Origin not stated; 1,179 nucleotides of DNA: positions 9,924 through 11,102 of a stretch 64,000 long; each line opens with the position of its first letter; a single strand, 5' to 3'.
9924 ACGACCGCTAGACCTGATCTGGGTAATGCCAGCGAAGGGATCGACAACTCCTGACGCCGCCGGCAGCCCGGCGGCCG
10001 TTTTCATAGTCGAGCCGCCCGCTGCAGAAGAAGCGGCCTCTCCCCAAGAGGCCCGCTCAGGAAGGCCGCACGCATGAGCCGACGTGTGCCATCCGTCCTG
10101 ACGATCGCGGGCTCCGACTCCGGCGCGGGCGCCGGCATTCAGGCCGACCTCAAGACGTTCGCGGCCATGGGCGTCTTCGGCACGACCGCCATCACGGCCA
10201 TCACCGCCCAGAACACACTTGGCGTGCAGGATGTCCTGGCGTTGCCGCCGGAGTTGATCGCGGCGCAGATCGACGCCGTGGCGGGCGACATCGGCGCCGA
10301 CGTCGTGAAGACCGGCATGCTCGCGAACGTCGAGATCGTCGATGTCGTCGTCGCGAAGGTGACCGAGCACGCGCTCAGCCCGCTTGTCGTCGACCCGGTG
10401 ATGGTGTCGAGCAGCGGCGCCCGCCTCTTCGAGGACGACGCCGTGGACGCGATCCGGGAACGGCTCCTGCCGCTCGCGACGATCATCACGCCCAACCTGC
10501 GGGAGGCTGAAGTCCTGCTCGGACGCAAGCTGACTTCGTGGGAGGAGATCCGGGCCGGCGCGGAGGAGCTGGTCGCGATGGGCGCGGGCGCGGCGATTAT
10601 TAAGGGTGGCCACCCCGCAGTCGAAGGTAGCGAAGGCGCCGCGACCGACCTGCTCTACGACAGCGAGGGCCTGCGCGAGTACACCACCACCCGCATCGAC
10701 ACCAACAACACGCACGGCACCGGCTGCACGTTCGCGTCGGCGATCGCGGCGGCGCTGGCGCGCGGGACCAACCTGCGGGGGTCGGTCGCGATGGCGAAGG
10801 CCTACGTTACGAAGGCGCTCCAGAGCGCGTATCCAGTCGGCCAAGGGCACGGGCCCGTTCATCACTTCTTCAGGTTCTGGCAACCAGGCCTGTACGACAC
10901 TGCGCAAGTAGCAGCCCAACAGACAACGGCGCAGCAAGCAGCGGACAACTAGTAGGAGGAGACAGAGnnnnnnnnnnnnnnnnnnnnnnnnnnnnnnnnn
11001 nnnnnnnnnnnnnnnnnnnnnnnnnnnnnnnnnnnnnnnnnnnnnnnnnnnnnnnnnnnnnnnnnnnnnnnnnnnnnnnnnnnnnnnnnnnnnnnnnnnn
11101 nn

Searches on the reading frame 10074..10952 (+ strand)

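Call 26: search_protein_families(library=pfam, proteins=[window:10074-10952:+])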
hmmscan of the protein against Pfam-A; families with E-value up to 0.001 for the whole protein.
window:10074-10952:+ (292 aa): 2 families
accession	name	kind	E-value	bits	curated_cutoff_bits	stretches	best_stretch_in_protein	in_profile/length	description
PF08543.17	Phos_pyr_kin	-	2.8e-94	315.6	27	1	15-263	1-246/246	Phosphomethylpyrimidine kinase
PF00294.29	PfkB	-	1.1e-12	48.4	25.8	1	102-244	160-285/302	pfkB family carbohydrate kinase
